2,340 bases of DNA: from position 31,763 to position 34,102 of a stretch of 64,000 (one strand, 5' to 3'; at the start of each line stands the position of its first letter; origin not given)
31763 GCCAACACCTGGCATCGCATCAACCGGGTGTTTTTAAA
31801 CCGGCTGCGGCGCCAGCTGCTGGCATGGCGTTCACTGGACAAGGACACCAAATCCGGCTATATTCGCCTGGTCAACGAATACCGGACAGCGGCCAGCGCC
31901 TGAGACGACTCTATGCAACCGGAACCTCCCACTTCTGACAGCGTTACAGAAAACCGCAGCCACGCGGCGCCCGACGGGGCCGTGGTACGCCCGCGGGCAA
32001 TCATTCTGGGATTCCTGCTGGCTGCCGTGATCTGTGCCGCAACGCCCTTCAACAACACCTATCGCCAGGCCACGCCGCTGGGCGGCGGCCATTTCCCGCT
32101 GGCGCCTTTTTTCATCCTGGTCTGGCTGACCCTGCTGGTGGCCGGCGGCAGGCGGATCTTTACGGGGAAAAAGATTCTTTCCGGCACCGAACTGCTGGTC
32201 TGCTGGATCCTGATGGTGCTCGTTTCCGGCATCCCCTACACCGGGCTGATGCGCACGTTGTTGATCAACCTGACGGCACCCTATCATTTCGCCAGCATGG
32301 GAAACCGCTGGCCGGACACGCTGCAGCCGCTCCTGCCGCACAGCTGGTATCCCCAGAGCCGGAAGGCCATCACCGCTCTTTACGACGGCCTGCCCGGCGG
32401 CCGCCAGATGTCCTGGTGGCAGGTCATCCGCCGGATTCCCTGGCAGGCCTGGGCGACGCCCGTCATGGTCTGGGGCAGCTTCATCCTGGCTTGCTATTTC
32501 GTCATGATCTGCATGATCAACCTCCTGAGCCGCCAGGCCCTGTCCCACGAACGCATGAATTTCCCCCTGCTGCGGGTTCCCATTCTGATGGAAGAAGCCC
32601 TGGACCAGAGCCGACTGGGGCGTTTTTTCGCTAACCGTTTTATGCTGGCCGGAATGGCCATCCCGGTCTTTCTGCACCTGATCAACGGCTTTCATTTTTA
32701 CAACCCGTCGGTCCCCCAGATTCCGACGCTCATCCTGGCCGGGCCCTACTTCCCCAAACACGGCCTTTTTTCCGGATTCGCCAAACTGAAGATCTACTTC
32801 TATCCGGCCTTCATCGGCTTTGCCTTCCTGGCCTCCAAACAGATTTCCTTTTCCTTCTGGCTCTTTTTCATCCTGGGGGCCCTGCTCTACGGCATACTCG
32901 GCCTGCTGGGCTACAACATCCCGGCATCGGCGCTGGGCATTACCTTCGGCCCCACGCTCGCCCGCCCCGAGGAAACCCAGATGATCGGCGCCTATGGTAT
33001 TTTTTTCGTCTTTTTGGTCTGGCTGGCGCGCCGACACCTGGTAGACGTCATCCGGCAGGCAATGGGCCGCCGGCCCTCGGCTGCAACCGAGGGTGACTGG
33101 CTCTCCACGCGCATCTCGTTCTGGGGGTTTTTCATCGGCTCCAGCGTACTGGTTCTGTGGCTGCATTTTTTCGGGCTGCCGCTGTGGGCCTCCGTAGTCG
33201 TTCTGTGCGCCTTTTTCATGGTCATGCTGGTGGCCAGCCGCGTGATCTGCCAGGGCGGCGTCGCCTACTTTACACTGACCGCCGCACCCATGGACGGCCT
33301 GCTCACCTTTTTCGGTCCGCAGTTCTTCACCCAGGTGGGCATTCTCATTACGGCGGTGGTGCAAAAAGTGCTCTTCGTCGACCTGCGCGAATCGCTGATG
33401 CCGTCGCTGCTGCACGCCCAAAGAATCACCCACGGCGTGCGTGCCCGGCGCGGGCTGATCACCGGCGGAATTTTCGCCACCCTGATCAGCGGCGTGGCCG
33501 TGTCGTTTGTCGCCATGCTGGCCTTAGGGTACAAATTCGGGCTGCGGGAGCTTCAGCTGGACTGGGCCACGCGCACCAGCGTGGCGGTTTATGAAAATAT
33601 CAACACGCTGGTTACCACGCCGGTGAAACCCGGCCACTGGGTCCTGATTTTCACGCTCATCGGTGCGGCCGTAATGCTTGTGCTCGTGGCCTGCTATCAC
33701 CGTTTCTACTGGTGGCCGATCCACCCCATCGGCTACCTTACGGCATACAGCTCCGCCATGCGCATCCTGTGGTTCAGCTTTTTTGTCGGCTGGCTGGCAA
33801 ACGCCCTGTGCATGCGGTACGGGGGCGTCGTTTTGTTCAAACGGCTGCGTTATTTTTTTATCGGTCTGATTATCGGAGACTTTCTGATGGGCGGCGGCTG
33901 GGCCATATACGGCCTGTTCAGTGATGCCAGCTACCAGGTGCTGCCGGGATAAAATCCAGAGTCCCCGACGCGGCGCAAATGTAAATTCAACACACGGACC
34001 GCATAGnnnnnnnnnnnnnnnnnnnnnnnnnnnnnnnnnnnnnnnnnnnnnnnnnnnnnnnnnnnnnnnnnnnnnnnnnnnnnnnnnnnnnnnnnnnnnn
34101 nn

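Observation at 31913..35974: Tandem pair of ~650-aa polytopic membrane proteins with OPT-like 'x-FP-x' motifs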

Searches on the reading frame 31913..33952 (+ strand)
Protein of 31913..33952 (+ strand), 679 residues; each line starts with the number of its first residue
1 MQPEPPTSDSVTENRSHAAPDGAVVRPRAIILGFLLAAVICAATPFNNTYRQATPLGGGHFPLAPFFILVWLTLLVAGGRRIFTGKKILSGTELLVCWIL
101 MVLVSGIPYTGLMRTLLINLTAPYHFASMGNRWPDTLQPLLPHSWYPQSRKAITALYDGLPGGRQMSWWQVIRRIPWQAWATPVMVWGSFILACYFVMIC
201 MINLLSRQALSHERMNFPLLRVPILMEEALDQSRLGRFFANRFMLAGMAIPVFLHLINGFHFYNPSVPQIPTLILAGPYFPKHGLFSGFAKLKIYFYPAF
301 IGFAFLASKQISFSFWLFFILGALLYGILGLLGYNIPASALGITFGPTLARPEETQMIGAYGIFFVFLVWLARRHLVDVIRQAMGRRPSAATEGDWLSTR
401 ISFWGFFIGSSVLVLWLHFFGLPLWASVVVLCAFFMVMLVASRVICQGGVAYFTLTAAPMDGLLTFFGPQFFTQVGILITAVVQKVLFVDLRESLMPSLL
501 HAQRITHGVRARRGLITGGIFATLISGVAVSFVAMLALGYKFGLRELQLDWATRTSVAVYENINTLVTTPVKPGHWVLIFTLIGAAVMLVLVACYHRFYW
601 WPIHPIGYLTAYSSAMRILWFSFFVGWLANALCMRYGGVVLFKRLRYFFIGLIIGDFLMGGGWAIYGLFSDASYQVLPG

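Call 6: search_protein_families(library=pfam, proteins=[window:31913-33952:+], max_evalue=0.01)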
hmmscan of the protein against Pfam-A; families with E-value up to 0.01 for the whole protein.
window:31913-33952:+ (679 aa): 2 families
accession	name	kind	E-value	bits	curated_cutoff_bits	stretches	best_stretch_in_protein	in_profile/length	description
PF20581.3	DUF6785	-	1.1e-169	565.6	25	1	26-543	1-498/498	Family of unknown function (DUF6785)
PF20580.3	DUF6784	-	1e-35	122.4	26.4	1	579-677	2-100/101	Domain of unknown function (DUF6784)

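Call 7: search_protein_families(library=ncbifam, proteins=[window:31913-33952:+], max_evalue=0.01)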
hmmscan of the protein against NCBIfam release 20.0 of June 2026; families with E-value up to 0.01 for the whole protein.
window:31913-33952:+ (679 aa): 0 families

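Call 9: search_solved_structures(query=window:31913-33952:+, max_evalue=10)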
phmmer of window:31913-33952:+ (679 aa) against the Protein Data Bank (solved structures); distinct sequences matched with E-value up to 10: 0.

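Call 14: find_homologous_proteins(query=window:31913-33952:+)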
Query window:31913-33952:+ (679 aa): 1284 proteins with E <= 0.001 among 8000 candidates; the best 120 are listed.
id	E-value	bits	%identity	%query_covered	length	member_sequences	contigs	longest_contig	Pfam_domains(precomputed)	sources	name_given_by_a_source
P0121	0.0e+0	1417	90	100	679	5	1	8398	PF20580.4,PF20581.4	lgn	-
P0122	0.0e+0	1204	78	97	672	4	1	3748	PF20580.4,PF20581.4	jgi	-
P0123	0.0e+0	1201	77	98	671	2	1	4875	PF20580.4,PF20581.4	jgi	jgi:hypothetical protein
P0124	0.0e+0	1198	78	96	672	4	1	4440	PF20580.4,PF20581.4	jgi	-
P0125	0.0e+0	1187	78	94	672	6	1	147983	PF20580.4,PF20581.4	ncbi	-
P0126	0.0e+0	1119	71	100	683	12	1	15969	PF20580.4,PF20581.4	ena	-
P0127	0.0e+0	1097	69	100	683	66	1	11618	PF20580.4,PF20581.4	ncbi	-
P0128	0.0e+0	1094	71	98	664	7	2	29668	PF20580.4,PF20581.4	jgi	-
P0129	0.0e+0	1092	70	100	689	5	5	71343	PF20580.4,PF20581.4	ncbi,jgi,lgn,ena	-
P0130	0.0e+0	1089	70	100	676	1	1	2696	PF20580.4,PF20581.4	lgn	-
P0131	0.0e+0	1088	71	100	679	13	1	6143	PF20580.4,PF20581.4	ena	-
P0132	0.0e+0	1087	73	96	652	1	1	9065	PF20580.4,PF20581.4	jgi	jgi:hypothetical protein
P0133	0.0e+0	1082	69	100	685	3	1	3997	PF20580.4,PF20581.4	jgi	-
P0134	0.0e+0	1080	70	100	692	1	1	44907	PF20580.4,PF20581.4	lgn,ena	-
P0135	0.0e+0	1077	70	99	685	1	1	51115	PF20580.4,PF20581.4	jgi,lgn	-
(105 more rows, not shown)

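Call 29: find_related_loci(query=A1, collection=genome_contigs, flank=10000)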
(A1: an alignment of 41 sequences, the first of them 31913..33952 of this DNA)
Query A1 (679 aa) in genome_contigs; peptide patterns used: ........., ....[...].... (x = any residue, [..] = any of these).
441 stretches matched a pattern; 432 encode a relative of the query (tblastn E <= 1e-3); the best 80 are kept; 80 distinct loci.
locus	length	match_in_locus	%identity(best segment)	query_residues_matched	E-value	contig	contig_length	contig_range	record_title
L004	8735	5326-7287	78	25-679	0e+0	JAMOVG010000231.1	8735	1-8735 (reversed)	MAG: Desulfobacteraceae bacterium isolate PIR-30_metabat1_scaf2bin.094 PIR-30_scaffold_3232_c1, whole genome shotgun seq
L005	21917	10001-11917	78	40-679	0e+0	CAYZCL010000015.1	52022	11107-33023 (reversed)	MAG TPA_asm: uncultured Desulfobacteraceae bacterium isolate binchicken_co219_27 genome assembly, contig: k141_77773, wh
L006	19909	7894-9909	69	8-678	0e+0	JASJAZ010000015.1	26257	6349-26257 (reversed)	MAG: Desulfobacterales bacterium isolate MO_071.B1 MO_071.c_145, whole genome shotgun sequence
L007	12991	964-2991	71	2-678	0e+0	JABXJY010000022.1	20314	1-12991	MAG: Desulfobacterales bacterium isolate CR_Bin_129 NODE_24_length_20314_cov_14.793645, whole genome shotgun sequence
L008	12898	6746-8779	68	1-679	0e+0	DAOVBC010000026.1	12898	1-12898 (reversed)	MAG TPA_asm: Deltaproteobacteria bacterium isolate CSMAG_995 CSMAG_995_k141_3617455_length_12898_cov_10.5913, whole geno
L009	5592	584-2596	69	6-679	0e+0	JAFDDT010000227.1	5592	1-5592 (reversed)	MAG: Deltaproteobacteria bacterium isolate Meg19_1012_Bin_230 Meg19_1012_Bin_230_scaffold_71683, whole genome shotgun se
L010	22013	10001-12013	69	10-678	0e+0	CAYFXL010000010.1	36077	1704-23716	MAG TPA_asm: uncultured Syntrophobacterales bacterium isolate ERP108616_co2_512 genome assembly, contig: NODE_1391_lengt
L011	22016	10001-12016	65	9-678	0e+0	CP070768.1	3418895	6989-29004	MAG: Desulfobacterales bacterium isolate bin239 chromosome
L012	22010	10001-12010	66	1-678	0e+0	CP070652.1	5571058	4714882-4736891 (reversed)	MAG: Deltaproteobacteria bacterium isolate bin85 chromosome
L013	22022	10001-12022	67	2-678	0e+0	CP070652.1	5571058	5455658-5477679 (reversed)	MAG: Deltaproteobacteria bacterium isolate bin85 chromosome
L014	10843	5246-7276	66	2-679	0e+0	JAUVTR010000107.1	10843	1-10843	MAG: Desulfobacterales bacterium isolate CSMAG_771 CSMAG_771_k141_1881693_length_10843_cov_11.9095, whole genome shotgun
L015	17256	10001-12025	70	1-678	0e+0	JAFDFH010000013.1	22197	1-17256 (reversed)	MAG: Deltaproteobacteria bacterium isolate Meg22_02_Bin_128 Meg22_02_Bin_128_scaffold_2621, whole genome shotgun sequenc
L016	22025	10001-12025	69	2-679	0e+0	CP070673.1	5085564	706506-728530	MAG: Deltaproteobacteria bacterium isolate bin73 chromosome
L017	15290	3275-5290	68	6-679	0e+0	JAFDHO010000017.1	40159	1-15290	MAG: Deltaproteobacteria bacterium isolate Meg22_1214_Bin_272 Meg22_1214_Bin_272_scaffold_2076, whole genome shotgun seq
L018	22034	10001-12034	66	4-678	0e+0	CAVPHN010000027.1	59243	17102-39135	MAG: uncultured delta proteobacterium isolate MFD09964.bin.2.161 genome assembly, contig: contig_47196, whole genome sho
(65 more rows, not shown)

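Call 34: search_dna_similar(query=window:31913-33952:+, collection=plasmids, mode=protein, max_evalue=0.001, rows=spread)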
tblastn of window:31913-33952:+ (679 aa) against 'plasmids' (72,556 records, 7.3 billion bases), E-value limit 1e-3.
No match.

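Call 36: search_protein_families(library=pfam, alignment_id=A1, max_evalue=10)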
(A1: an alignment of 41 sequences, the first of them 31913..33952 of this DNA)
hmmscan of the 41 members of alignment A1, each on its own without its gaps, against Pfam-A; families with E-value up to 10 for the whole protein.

A. member 1, window:31913-33952:+ (679 aa): 2 families
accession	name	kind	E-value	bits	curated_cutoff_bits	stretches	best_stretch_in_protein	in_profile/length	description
PF20581.3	DUF6785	-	1.1e-169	565.6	25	1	26-543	1-498/498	Family of unknown function (DUF6785)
PF20580.3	DUF6784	-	1e-35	122.4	26.4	1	579-677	2-100/101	Domain of unknown function (DUF6784)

B. families by the number of members that match (of 41 scanned): 13 families
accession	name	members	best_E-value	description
PF20581.3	DUF6785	41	1.3e-181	Family of unknown function (DUF6785)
PF20580.3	DUF6784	41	6.9e-37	Domain of unknown function (DUF6784)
PF06081.17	ArAE_1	2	0.0093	Aromatic acid exporter family member 1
PF20048.4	DUF6450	2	0.12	Domain of unknown function (DUF6450)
PF25021.1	TEN_NHL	2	0.19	Teneurin NHL domain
PF13038.11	DUF3899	2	0.33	Domain of unknown function (DUF3899)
PF19388.4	DUF5963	2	0.65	Family of unknown function (DUF5963)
PF13062.12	DUF3924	1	0.031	Protein of unknown function (DUF3924)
PF04272.19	Phospholamban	1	0.07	Phospholamban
PF07836.16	DmpG_comm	1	0.45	DmpG-like communication domain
PF08114.16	PMP1_2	1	0.88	ATPase proteolipid family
PF10841.13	DUF2644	1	2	Protein of unknown function (DUF2644)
PF14015.11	DUF4231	1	4.1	Protein of unknown function (DUF4231)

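Call 57: search_solved_structures(query=A4, max_evalue=10)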
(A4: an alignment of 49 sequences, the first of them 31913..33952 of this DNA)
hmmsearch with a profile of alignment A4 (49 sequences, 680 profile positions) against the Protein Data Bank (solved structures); distinct sequences matched with E-value up to 10: 1.
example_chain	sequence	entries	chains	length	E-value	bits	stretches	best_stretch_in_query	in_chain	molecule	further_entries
9e71_BD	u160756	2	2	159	1.6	10.1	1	353-399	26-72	Small ribosomal subunit protein uS4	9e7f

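Call 59: predict_structure(alignment_id=A4)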
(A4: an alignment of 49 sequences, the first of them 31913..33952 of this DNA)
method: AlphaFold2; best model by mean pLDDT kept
length: 679 residues; sequences in the alignment: 49
mean_pLDDT: 86.2   pTM: 0.88
mean pLDDT of the five models: 86.2, 84.3, 83.4, 81.4, 80.1
residues with pLDDT >= 90: 373; 70-90: 247; 50-70: 37; < 50: 22
segments of 3 or more residues with pLDDT < 50: 1-22
pLDDT, mean of each block of 10 residues (from residue 1): 34 35 73 94 86 72 90 88 76 92 82 86 89 91 91 93 91 93 94 94 90 88 90 84 95 93 91 89 87 89 92 93 90 80 74 89 96 92 78 72 95 97 95 93 87 74 88 92 85 81 80 80 93 93 86 85 88 85 96 92 92 84 94 92 93 93 83 69
secondary structure, 60 per line:
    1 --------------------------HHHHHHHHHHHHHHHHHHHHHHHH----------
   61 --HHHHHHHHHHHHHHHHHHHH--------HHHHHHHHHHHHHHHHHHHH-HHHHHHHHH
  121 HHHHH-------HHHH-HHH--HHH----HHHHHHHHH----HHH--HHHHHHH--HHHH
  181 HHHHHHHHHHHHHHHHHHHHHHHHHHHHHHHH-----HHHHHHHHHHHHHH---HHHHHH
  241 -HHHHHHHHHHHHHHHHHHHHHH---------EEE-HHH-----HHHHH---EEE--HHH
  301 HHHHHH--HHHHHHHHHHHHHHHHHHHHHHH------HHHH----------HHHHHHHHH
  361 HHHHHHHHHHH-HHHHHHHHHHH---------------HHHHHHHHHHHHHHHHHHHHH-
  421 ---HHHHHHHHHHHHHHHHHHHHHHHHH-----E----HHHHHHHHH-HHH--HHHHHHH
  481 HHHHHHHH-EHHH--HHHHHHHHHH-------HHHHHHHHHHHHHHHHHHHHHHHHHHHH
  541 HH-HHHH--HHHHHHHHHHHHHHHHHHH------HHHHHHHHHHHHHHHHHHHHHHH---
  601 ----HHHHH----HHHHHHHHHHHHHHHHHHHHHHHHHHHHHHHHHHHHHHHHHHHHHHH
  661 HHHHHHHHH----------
elements in order: H27-50 H63-82 H91-110 H112-125 H133-136 H150-158 H168-174 H177-212 H218-231 H235-240 H242-263 E273-275 H285-289 E293-295 H298-306 H309-331 H338-341 H352-371 H373-383 H399-419 H424-448 H459-467 H474-488 H496-505 H513-542 H544-547 H550-568 H575-597 H605-609 H614-669

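Call 62: fold_search(model_id=the predicted structure, library=pdb)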
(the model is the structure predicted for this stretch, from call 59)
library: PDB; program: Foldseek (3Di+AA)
matches with E <= 10: 316; with E <= 0.001: 2
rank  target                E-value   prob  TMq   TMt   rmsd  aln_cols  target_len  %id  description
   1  7wst_A                2.6e-08  1.00  0.58  0.64   7.6       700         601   13  Cryo-EM structure of the barley Yellow stripe 1 transporter in complex with Fe(III)-DMA (released 2022-11-30)
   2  7wsr_A                4.8e-07  1.00  0.60  0.67   7.0       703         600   13  Cryo-EM structure of the barley Yellow stripe 1 transporter (released 2022-11-30)
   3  9i61_C                1.4e-01  0.08  0.10  0.12  28.2       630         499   15  Transient activated state of BetP in complex with betaine (released 2026-02-18)
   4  8b70_A                1.9e-01  0.15  0.13  0.14  25.1       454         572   12  KimA from B. subtilis with nucleotide second-messenger c-di-AMP bound (released 2023-01-18)
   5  5oqt_A                2.1e-01  0.08  0.09  0.12  26.5       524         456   15  Crystal structure of a bacterial cationic amino acid transporter (CAT) homologue (released 2018-02-14)
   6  8t45_A                2.7e-01  0.10  0.11  0.15  24.3       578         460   13  Cryo-EM Analysis of AE1 Structure in 100 mM NaHCO3 Buffer: Form2 (released 2024-05-22)
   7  6c3i_B                2.8e-01  0.06  0.07  0.10  25.9       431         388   14  Crystal structure of the Deinococcus radiodurans Nramp/MntH divalent transition metal transporter G45R mutant in an in (released 2019-02-13)
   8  8b24_A                2.9e-01  0.08  0.13  0.13  28.8       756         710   12  Time-resolved structure of K+-dependent Na+-PPase from Thermotoga maritima 3600-seconds post reaction initiation with  (released 2024-01-17)
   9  8t44_A                3.0e-01  0.09  0.10  0.13  23.8       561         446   12  Cryo-EM Analysis of AE1 Structure in 100 mM NaHCO3 Buffer: Form1 (released 2024-05-22)
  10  8zxk_B                3.0e-01  0.08  0.09  0.11  27.7       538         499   15  Cryo-EM structure of trimethylamine transporter TmaT binding with TMA (released 2024-11-06)
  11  8b21_A                3.0e-01  0.05  0.10  0.10  29.0       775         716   12  Time-resolved structure of K+-dependent Na+-PPase from Thermotoga maritima 0-60-seconds post reaction initiation with  (released 2024-01-17)
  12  7z6n_B                3.3e-01  0.14  0.09  0.19  22.1       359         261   12  Crystal structure of Zn2+-transporter BbZIP in a metal-stripped state (released 2022-08-10)
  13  8e6l                  4.0e-01  0.08  0.10  0.15  23.8       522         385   11  X-ray structure of the Deinococcus radiodurans Nramp/MntH divalent transition metal transporter D296A mutant in an inwar (released 2023-05-03)
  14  8zpb_A                4.0e-01  0.08  0.11  0.12  26.5       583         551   13  Cryo-EM structure of human norepinephrine transporter NET bound with norepinephrine in an occluded state at a resoluti (released 2024-09-11)
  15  5m8k                  4.0e-01  0.06  0.11  0.12  21.0       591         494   12  Crystal structure of Eremococcus coleocola manganese transporter mutant E129Q (released 2017-01-11)
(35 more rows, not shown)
